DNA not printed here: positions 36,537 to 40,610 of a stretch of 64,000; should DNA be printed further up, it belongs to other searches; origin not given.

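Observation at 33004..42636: Tandem pair of giant, mutually homologous proteins (1178 and 1257 aa) plus a 627-aa neighbour with no recognisable domains; candidate novel effector-like family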

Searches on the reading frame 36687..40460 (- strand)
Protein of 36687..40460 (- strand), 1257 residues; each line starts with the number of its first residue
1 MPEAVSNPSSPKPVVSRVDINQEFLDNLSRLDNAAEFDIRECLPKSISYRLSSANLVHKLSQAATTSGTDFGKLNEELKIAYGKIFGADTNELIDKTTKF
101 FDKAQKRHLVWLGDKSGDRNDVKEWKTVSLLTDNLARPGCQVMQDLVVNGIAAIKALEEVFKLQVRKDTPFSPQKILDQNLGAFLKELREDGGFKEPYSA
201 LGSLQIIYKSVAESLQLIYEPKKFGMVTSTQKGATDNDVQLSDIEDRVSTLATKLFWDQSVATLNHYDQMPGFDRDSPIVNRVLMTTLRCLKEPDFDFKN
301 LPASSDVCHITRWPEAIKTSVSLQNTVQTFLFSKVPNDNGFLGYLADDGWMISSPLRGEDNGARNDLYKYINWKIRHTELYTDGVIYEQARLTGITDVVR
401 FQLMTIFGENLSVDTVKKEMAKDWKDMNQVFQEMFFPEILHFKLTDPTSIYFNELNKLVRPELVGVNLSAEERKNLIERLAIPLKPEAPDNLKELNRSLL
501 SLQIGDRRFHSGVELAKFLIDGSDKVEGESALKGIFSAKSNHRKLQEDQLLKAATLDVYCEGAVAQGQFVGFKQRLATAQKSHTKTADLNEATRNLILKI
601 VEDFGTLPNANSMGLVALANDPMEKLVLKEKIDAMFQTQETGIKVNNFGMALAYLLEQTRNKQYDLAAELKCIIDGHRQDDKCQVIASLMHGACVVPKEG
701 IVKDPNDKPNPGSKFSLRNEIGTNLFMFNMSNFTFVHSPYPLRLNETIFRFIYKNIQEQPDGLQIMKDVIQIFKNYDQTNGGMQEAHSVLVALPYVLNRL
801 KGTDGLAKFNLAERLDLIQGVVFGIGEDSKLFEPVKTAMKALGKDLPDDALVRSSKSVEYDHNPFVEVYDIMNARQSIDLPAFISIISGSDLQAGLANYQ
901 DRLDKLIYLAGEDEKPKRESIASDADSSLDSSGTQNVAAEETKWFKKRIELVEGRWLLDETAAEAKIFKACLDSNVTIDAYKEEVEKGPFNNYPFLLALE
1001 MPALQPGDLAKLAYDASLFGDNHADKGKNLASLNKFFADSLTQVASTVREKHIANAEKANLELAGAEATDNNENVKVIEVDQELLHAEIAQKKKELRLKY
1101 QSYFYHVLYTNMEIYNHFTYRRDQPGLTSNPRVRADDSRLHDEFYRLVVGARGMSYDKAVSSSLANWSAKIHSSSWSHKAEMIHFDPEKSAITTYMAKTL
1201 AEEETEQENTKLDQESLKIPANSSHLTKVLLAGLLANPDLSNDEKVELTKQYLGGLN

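Call 4: search_protein_families(library=pfam, proteins=[window:36687-40460:-], max_evalue=1)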
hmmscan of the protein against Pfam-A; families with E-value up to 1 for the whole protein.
window:36687-40460:- (1257 aa): 1 family
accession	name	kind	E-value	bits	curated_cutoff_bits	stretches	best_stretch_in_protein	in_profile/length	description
PF06207.16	DUF1002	-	0.012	15.6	26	1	511-604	88-180/220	Protein of unknown function (DUF1002)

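Call 8: search_solved_structures(query=window:36687-40460:-, max_evalue=1)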
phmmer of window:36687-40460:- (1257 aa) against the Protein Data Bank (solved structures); distinct sequences matched with E-value up to 1: 0.

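Call 33: search_protein_families(library=ncbifam, proteins=[window:36687-40460:-], max_evalue=0.01)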
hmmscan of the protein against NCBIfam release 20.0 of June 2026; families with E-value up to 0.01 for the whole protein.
window:36687-40460:- (1257 aa): 0 families
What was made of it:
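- On Polymorphic toxin system: Pfam and NCBIfam give no family at E up to 1 and 0.01 respectively (calls 4, 33).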

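Call 40: search_protein_families(library=padloc, proteins=[window:36687-40460:-], max_evalue=0.1)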
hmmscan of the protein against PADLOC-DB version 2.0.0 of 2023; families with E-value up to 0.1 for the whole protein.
window:36687-40460:- (1257 aa): 0 families

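Call 41: search_protein_families(library=phrogs, proteins=[window:36687-40460:-], max_evalue=0.1)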
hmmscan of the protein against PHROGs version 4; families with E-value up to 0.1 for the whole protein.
window:36687-40460:- (1257 aa): 0 families
